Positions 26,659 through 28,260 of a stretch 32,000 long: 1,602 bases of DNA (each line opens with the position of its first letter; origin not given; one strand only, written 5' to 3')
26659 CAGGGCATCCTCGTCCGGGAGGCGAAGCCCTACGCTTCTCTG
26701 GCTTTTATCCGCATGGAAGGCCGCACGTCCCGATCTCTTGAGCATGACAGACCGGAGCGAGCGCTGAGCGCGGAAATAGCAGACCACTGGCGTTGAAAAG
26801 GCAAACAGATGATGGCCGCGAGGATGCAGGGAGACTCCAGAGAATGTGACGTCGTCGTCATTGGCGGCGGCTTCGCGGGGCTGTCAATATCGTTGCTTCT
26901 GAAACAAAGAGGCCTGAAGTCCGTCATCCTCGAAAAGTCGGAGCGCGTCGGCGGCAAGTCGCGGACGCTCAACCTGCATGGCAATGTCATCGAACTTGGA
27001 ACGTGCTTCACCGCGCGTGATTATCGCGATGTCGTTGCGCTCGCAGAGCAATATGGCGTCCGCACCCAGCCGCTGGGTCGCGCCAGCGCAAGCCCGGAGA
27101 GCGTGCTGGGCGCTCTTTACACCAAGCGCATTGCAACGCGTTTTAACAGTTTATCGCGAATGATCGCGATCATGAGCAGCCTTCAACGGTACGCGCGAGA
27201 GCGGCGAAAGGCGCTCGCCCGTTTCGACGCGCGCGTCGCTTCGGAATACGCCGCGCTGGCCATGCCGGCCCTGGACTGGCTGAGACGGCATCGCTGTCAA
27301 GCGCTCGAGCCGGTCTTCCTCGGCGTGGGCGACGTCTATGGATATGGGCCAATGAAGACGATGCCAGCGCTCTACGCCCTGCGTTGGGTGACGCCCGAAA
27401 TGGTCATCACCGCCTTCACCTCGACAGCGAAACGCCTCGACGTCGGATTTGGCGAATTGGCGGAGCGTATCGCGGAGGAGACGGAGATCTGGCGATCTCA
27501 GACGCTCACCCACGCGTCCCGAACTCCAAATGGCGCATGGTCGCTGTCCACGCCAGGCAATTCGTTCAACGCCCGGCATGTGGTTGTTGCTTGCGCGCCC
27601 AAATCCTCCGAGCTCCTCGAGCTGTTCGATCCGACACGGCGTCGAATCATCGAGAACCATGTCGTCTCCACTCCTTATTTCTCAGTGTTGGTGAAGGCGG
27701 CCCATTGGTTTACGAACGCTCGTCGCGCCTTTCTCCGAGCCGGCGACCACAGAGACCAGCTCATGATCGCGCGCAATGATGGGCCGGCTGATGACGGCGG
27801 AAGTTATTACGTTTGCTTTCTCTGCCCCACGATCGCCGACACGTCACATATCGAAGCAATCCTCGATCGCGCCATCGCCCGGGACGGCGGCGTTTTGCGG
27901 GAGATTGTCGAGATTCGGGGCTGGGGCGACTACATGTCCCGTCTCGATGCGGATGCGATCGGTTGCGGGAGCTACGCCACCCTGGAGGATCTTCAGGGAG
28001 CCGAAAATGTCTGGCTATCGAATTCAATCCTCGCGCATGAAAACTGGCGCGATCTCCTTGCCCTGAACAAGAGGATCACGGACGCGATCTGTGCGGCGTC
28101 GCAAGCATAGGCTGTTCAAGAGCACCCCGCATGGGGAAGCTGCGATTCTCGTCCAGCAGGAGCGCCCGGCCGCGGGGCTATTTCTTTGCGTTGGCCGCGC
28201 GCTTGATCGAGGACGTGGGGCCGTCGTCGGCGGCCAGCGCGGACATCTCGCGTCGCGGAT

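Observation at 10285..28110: Six-gene PUFA-synthase-like (pfa-type) secondary-lipid operon with non-canonical partitioning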

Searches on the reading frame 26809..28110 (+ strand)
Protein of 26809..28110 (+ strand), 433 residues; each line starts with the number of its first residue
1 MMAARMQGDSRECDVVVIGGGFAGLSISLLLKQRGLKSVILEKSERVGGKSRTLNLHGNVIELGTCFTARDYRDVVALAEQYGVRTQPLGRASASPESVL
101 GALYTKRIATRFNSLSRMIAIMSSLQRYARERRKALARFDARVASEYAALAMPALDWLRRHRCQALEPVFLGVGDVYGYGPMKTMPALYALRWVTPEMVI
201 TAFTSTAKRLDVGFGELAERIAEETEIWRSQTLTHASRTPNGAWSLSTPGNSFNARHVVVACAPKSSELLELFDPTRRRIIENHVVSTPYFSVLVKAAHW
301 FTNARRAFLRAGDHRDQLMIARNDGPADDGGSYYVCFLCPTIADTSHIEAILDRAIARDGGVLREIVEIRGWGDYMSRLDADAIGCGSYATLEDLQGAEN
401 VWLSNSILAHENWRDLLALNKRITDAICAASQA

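Call 8: search_protein_families(library=pfam, proteins=[window:26809-28110:+], max_evalue=0.01)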
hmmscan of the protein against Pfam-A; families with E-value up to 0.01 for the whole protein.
window:26809-28110:+ (433 aa): 11 families
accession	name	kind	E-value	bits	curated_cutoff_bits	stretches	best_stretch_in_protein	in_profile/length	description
PF01593.30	Amino_oxidase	-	1.2e-18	68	19.8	1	22-347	1-329/443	Flavin containing amine oxidoreductase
PF01266.30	DAO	-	6.2e-12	46.1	27.9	1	14-361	1-299/353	FAD dependent oxidoreductase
PF13450.12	NAD_binding_8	-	2.5e-10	40.9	21.9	1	17-78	1-64/68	NAD(P)-binding Rossmann-like domain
PF00890.30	FAD_binding_2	-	6e-07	29.4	20.4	1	14-51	1-38/414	FAD binding domain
PF01494.25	FAD_binding_3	-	8.4e-07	29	22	1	12-62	1-51/349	FAD binding domain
PF01946.23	Thi4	-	8.3e-05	22.4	26.2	1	10-49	15-55/235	Thi4 family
PF03486.20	HI0933_like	-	0.00016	21.7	50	1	14-50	2-38/244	HI0933-like protein Rossmann domain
PF05834.18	Lycopene_cycl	-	0.00018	21.1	23.4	1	14-81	1-72/380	Lycopene cyclase protein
PF07992.20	Pyr_redox_2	-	0.0016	18.4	26.1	1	14-47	2-31/291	Pyridine nucleotide-disulphide oxidoreductase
PF12831.13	FAD_oxidored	-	0.0016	18.3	27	1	14-50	1-37/416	FAD dependent oxidoreductase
PF13738.12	Pyr_redox_3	-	0.0021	17.8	30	1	16-47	1-32/305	Pyridine nucleotide-disulphide oxidoreductase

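Call 9: search_protein_families(library=ncbifam, proteins=[window:26809-28110:+], max_evalue=0.001)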
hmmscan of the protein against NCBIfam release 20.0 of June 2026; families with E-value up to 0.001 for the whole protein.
window:26809-28110:+ (433 aa): 59 families (the best 25 are shown)
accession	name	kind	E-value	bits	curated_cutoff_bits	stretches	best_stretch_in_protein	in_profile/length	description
TIGR00562.1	proto_IX_ox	equivalog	4.6e-10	38.7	97.85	1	14-66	4-58/470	protoporphyrinogen oxidase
NF045637.1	carotdesatCrtDProt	equivalog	2.9e-09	36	580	1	15-185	1-168/485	1-hydroxycarotenoid 3,4-desaturase CrtD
TIGR03467.1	HpnE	equivalog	3.5e-09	36.5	283.05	1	15-89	1-77/430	hydroxysqualene dehydroxylase HpnE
NF008841.0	PRK11883.1-1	equivalog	8.1e-09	34.9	517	1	14-96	5-90/453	protoporphyrinogen oxidase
TIGR02734.1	crtI_fam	subfamily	3e-08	32.8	238.1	1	15-64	1-50/504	phytoene desaturase family protein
NF058655.1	CrtID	equivalog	1e-07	31.2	640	1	15-66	1-52/478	bifunctional phytoene desaturase/3,4-desaturase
NF005546.0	PRK07208.1-2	equivalog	1e-07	31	418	1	14-65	6-58/527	hypothetical protein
NF005560.0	PRK07233.1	equivalog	1.3e-07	30.8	252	1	15-62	3-50/435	hypothetical protein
NF004789.0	PRK06134.1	subfamily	1.8e-07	30.1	747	1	7-51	7-51/581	FAD-dependent oxidoreductase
NF005548.0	PRK07208.1-4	equivalog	1.9e-07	30.1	389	1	14-65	5-56/488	hypothetical protein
NF005545.0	PRK07208.1-1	equivalog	2.7e-07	29.3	451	1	10-78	5-74/504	hypothetical protein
NF009477.0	PRK12843.1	equivalog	3.2e-07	29.2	758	1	9-52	13-56/578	FAD-dependent oxidoreductase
NF041087.1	bile_acid_BaiCD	equivalog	3.4e-07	28.7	825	1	12-50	380-418/642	bile acid Fe-S flavoenzyme BaiCD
TIGR03197.1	MnmC_Cterm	equivalog_domain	5.5e-07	29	174.2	1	14-48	1-35/400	FAD-dependent 5-carboxymethylaminomethyl-2-thiouridine(34) oxidoreductase MnmC1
TIGR01813.1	flavo_cyto_c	subfamily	9.4e-07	27.9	285.45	1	14-52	1-40/444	flavocytochrome c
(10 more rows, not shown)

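Call 26: search_solved_structures(query=window:26809-28110:+, max_evalue=0.01)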
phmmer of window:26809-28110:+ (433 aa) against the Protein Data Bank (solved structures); distinct sequences matched with E-value up to 0.01: 69 (the best 60 are shown).
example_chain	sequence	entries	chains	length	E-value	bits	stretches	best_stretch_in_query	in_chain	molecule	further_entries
2b9w_A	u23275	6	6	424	4.9e-12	48.6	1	10-195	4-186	putative aminooxidase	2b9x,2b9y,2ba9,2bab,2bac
7eme_A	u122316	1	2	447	3.4e-10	42.5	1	6-87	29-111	NAD(P)/FAD-dependent oxidoreductase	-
2c72_A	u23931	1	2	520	4e-10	42.3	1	10-101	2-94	AMINE OXIDASE (FLAVIN-CONTAINING) B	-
2c75_A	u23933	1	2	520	4.1e-10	42.3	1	10-101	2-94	AMINE OXIDASE (FLAVIN-CONTAINING) B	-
1gos_A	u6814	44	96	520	4.2e-10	42.2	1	10-101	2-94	MONOAMINE OXIDASE | AMINE OXIDASE [FLAVIN-CONTAINING] B | AMINE OXIDASE (FLAVIN-CONTAINING) B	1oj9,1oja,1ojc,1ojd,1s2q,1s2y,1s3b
2c73_A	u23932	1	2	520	4.2e-10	42.2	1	10-101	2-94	AMINE OXIDASE (FLAVIN-CONTAINING) B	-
2c76_A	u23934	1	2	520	4.2e-10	42.2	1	10-101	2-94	AMINE OXIDASE (FLAVIN-CONTAINING) B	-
8p84_A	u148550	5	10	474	4.2e-10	42.2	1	10-89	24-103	Monoamine oxidase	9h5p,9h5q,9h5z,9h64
2xfo_A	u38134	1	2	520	4.5e-10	42.1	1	10-101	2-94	Amine oxidase [flavin-containing] B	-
2bk4_A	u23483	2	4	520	4.7e-10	42.1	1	10-101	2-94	AMINE OXIDASE [FLAVIN-CONTAINING] B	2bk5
2xfu_A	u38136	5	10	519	5e-10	42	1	10-101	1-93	Amine oxidase [flavin-containing] B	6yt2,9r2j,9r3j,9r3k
3zyx_A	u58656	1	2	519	5.2e-10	41.9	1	10-101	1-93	AMINE OXIDASE [FLAVIN-CONTAINING] B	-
2z5y_A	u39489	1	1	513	3.1e-09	39.4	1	14-109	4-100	Amine oxidase [flavin-containing] A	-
2bxr_A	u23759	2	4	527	3.6e-09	39.1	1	13-107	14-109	AMINE OXIDASE [FLAVIN-CONTAINING] A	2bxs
2z5x_A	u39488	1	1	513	5.8e-09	38.5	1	14-107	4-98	Amine oxidase [flavin-containing] A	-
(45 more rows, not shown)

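Call 42: find_homologous_proteins(query=window:26809-28110:+, max_evalue=0.00001)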
Query window:26809-28110:+ (433 aa): 12 proteins with E <= 0.00001 among 8000 candidates.
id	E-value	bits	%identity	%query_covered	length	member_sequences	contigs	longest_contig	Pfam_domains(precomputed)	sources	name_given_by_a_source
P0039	2.0e-288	974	100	100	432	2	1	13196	PF01266.31,PF01593.31,PF13450.13,PF00890.31,PF01494.26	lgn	-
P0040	4.4e-148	512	53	92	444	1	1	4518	PF01266.31,PF01593.31,PF13450.13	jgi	jgi:hypothetical protein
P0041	4.1e-144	499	53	97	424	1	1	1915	PF01266.31,PF01593.31,PF13450.13,PF00890.31,PF01494.26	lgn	-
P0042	8.4e-139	481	54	93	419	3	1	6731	PF01593.31,PF13450.13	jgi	jgi:flavin-dependent amine oxidoreductase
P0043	4.2e-123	429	48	97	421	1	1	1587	PF01946.24,PF01266.31,PF01593.31,PF13450.13,PF00890.31,PF01494.26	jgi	jgi:glycine/D-amino acid oxidase-like deaminating enzyme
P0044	3.8e-121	423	47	97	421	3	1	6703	PF01266.31,PF01593.31,PF13450.13,PF00890.31,PF01494.26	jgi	jgi:glycine/D-amino acid oxidase-like deaminating enzyme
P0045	3.6e-119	416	47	96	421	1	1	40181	PF01266.31,PF01593.31,PF13450.13,PF01494.26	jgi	jgi:glycine/D-amino acid oxidase-like deaminating enzyme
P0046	2.5e-114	400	43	98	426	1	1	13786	PF01266.31,PF01593.31,PF13450.13,PF00890.31,PF01494.26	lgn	-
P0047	2.4e-95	338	55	68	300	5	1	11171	PF01266.31,PF01593.31,PF13450.13,PF00890.31,PF01494.26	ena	-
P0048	1.1e-67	247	36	96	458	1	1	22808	PF01266.31,PF01593.31,PF13450.13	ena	-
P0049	1.8e-10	58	44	18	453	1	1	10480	PF01266.31,PF01593.31,PF13450.13,PF00890.31,PF07992.21,PF00070.34,PF12831.14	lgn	-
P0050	6.7e-7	47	29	57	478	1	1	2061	PF01266.31,PF01593.31,PF13450.13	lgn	-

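Call 43: find_encoding_contigs(protein=P0045, flank=10000, max_places=2)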
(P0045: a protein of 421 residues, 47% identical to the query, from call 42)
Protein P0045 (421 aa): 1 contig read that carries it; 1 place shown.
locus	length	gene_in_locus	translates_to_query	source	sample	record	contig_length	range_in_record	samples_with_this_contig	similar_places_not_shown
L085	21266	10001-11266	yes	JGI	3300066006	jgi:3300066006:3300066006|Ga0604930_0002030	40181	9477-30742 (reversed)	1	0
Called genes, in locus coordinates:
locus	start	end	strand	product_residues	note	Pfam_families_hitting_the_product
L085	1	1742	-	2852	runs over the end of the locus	PF00109:ketoacyl-synt, PF02801:Ketoacyl-synt_C, PF00109:ketoacyl-synt, PF07977:FabA, PF22818:ApeI-like (faint), PF07977:FabA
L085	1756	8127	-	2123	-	PF00109:ketoacyl-synt, PF02801:Ketoacyl-synt_C, PF16197:KAsynt_C_assoc (weak), PF00698:Acyl_transf_1, PF08659:KR, PF00106:adh_short, PF13561:adh_short_C2, PF21089:PKS_DH_N, +1 more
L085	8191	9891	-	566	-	PF03060:NMO, PF21607:FabD_helical_ins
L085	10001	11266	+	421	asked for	PF01266:DAO (faint), PF01494:FAD_binding_3 (weak), PF13450:NAD_binding_8, PF01593:Amino_oxidase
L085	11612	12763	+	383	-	PF13641:Glyco_tranf_2_3 (faint), PF00535:Glycos_transf_2, PF04138:GtrA_DPMS_TM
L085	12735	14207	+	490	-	PF02366:PMT (weak), PF13231:PMT_2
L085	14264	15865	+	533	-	-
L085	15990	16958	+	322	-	PF00034:Cytochrom_C (weak), PF13442:Cytochrome_CBB3 (weak)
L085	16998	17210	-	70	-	-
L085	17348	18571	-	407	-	-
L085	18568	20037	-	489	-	PF00282:Pyridoxal_deC, PF01212:Beta_elim_lyase (weak)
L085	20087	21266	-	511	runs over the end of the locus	PF00528:BPD_transp_1, PF04069:OpuAC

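Call 44: find_encoding_contigs(protein=P0046, flank=10000, max_places=2)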
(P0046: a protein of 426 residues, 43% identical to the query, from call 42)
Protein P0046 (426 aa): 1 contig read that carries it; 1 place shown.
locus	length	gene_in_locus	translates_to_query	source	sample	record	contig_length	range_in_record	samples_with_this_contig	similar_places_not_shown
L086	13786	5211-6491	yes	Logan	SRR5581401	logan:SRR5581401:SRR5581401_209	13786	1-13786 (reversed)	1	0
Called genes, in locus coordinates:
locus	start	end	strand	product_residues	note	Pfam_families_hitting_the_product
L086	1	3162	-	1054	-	?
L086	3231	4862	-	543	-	PF03060:NMO, PF21607:FabD_helical_ins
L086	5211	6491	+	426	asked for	PF00890:FAD_binding_2 (weak), PF01266:DAO, PF01494:FAD_binding_3 (weak), PF01593:Amino_oxidase, PF13450:NAD_binding_8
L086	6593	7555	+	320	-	PF08238:Sel1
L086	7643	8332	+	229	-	PF02230:Abhydrolase_2, PF00561:Abhydrolase_1 (weak), PF03959:FSH1 (weak), PF12146:Hydrolase_4 (faint), PF01738:DLH (weak)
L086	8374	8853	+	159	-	PF01272:GreA_GreB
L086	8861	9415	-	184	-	-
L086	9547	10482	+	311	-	PF20067:SSL_N (faint)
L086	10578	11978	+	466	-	PF13577:SnoaL_4, PF12680:SnoaL_2 (faint), PF13577:SnoaL_4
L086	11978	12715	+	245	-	PF13577:SnoaL_4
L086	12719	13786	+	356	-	?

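Call 45: find_encoding_contigs(protein=P0048, flank=10000, max_places=2)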
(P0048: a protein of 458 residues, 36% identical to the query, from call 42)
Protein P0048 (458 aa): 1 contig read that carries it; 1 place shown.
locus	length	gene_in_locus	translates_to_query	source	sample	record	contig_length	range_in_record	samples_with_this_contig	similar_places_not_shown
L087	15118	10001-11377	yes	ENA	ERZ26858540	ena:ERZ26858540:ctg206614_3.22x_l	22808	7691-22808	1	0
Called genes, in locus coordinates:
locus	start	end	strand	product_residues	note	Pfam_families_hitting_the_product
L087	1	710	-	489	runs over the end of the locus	PF00474:SSF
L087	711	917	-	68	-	-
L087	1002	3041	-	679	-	PF26550:Tricorn_2nd (weak), PF26549:Tricorn_N, PF07676:PD40, PF26549:Tricorn_N, PF02129:Peptidase_S15 (faint), PF20434:BD-FAE (faint), PF00561:Abhydrolase_1 (faint), PF00326:Peptidase_S9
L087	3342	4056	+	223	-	PF02592:Vut_1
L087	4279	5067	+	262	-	PF02110:HK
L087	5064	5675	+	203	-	PF02581:TMP-TENI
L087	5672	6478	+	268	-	PF08543:Phos_pyr_kin, PF00294:PfkB (faint)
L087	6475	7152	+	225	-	PF03070:TENA_THI-4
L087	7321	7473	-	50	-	-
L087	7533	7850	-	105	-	-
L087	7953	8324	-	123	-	PF02979:NHase_alpha (weak)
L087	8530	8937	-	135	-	PF02979:NHase_alpha (weak)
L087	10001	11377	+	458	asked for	PF01266:DAO, PF13450:NAD_binding_8, PF01593:Amino_oxidase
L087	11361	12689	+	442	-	PF01266:DAO (weak), PF01494:FAD_binding_3 (faint), PF01593:Amino_oxidase (weak), PF13450:NAD_binding_8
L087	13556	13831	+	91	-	PF03693:ParD_antitoxin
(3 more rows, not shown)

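Call 46: find_encoding_contigs(protein=P0047, flank=10000, max_places=2)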
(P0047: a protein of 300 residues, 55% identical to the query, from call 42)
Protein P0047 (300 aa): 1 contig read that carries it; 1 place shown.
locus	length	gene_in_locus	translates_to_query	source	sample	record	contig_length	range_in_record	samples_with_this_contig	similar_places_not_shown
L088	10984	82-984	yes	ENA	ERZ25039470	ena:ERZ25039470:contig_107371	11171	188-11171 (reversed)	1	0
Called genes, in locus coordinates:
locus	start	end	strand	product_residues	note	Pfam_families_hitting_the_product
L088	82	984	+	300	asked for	PF00890:FAD_binding_2 (weak), PF01266:DAO, PF01494:FAD_binding_3 (weak), PF01593:Amino_oxidase, PF13450:NAD_binding_8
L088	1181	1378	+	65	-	-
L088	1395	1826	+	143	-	PF08592:Anthrone_oxy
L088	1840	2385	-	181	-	PF09859:Oxygenase-NA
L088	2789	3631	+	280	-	PF05977:MFS_3, PF07690:MFS_1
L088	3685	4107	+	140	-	PF05977:MFS_3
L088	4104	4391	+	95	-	PF05977:MFS_3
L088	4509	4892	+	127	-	PF03480:DctP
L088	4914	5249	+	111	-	PF03480:DctP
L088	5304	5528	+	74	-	-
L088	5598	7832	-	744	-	PF01315:Ald_Xan_dh_C, PF02738:MoCoBD_1, PF20256:MoCoBD_2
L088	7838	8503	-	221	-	PF00300:His_Phos_1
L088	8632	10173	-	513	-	PF06609:TRI12, PF00083:Sugar_tr, PF07690:MFS_1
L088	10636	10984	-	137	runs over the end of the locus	-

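Call 47: find_encoding_contigs(protein=P0042, flank=10000, max_places=2)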
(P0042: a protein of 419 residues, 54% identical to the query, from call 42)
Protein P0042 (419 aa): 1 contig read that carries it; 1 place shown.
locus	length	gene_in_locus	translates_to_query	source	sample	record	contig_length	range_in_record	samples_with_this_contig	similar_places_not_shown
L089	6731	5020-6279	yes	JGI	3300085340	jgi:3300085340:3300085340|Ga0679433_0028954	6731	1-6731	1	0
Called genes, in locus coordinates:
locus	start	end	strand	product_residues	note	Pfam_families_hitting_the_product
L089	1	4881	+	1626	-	?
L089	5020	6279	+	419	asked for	PF01593:Amino_oxidase, PF13450:NAD_binding_8 (weak)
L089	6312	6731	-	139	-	?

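Call 48: find_encoding_contigs(protein=P0044, flank=10000, max_places=2)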
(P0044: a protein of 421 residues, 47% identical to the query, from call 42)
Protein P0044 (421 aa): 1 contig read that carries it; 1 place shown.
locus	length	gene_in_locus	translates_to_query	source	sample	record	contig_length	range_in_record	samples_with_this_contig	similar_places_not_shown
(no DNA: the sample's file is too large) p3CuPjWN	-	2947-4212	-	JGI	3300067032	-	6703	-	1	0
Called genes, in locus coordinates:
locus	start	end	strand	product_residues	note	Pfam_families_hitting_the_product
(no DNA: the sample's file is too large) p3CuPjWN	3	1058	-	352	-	?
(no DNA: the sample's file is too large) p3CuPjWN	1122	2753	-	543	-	PF03060:NMO, PF21607:FabD_helical_ins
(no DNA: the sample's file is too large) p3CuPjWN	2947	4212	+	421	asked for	PF00890:FAD_binding_2 (weak), PF01266:DAO (weak), PF01494:FAD_binding_3 (weak), PF13450:NAD_binding_8, PF01593:Amino_oxidase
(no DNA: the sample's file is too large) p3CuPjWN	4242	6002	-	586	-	PF00664:ABC_membrane, PF00005:ABC_tran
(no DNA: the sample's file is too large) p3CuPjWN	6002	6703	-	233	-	?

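Call 61: search_solved_structures(query=A2, max_evalue=0.001, show_alignments=1)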
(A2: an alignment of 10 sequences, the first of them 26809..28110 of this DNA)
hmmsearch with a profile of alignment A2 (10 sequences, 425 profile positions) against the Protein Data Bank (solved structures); distinct sequences matched with E-value up to 0.001: 165 (the best 60 are shown).
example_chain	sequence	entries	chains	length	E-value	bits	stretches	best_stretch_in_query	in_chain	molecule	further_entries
2b9w_A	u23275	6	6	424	2.8e-25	92.4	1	1-413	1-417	putative aminooxidase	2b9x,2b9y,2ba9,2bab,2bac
8p84_A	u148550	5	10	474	1e-17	67.5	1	3-81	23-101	Monoamine oxidase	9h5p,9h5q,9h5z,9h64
2yg6_A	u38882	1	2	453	4.9e-17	65.3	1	5-80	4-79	PUTRESCINE OXIDASE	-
3rha_A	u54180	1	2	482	5.5e-16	61.8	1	3-79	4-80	Putrescine oxidase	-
2c75_A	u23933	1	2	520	7e-16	61.5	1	4-87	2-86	AMINE OXIDASE (FLAVIN-CONTAINING) B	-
2c73_A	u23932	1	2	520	7e-16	61.5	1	4-87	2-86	AMINE OXIDASE (FLAVIN-CONTAINING) B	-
2c72_A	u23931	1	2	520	7e-16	61.5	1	4-87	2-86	AMINE OXIDASE (FLAVIN-CONTAINING) B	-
2c76_A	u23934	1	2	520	7e-16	61.5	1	4-87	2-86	AMINE OXIDASE (FLAVIN-CONTAINING) B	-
1gos_A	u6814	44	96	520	7e-16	61.5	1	4-87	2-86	MONOAMINE OXIDASE | AMINE OXIDASE [FLAVIN-CONTAINING] B | AMINE OXIDASE (FLAVIN-CONTAINING) B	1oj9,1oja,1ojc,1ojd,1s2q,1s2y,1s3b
2yg3_A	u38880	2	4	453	7.5e-16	61.4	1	5-80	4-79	PUTRESCINE OXIDASE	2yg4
2yg5_A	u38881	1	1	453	7.5e-16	61.4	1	5-80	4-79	PUTRESCINE OXIDASE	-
2yg7_A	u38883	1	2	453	7.6e-16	61.3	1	5-80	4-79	PUTRESCINE OXIDASE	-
2bk4_A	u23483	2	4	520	1e-15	60.9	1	4-87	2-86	AMINE OXIDASE [FLAVIN-CONTAINING] B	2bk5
2xfo_A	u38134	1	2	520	1e-15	60.9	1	4-87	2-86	Amine oxidase [flavin-containing] B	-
2xfu_A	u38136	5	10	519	1.1e-15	60.8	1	5-87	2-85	Amine oxidase [flavin-containing] B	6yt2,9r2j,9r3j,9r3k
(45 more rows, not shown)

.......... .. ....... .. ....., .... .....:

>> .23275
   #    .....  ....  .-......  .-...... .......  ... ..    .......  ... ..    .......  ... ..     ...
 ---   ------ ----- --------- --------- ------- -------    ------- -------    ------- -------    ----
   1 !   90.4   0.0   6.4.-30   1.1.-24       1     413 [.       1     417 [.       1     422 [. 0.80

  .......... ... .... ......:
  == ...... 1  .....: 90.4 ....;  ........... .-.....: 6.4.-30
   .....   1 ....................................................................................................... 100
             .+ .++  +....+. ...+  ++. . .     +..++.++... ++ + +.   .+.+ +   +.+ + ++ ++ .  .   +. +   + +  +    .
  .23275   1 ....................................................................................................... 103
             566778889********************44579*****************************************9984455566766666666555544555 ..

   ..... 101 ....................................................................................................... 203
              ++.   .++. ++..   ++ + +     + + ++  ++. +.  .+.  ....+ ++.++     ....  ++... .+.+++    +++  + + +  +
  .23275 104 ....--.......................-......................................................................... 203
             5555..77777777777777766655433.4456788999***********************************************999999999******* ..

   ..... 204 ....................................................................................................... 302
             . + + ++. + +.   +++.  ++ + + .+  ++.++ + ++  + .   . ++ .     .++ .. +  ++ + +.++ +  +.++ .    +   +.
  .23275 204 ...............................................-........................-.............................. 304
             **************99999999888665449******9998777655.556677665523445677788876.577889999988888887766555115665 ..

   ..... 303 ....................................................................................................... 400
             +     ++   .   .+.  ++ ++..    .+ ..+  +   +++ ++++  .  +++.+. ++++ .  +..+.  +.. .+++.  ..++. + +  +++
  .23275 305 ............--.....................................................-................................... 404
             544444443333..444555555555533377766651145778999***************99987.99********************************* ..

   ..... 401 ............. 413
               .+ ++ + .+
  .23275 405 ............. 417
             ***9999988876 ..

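Call 63: find_related_loci(query=A2, collection=metagenome_contigs, flank=10000)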
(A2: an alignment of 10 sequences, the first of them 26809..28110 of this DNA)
Query A2 (433 aa) in metagenome_contigs; peptide patterns used: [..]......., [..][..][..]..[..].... (x = any residue, [..] = any of these).
55 stretches matched a pattern, but none encodes a relative of the query by tblastn (E <= 1e-3).

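Call 65: find_related_loci(query=A4, collection=metagenome_contigs, flank=10000)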
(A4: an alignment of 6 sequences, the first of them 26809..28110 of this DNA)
Query A4 (433 aa) in metagenome_contigs; peptide patterns used: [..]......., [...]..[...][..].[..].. (x = any residue, [..] = any of these).
76 stretches matched a pattern; 1 encode a relative of the query (tblastn E <= 1e-3); 1 distinct loci.
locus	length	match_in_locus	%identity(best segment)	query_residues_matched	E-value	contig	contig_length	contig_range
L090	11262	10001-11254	54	12-432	2e-153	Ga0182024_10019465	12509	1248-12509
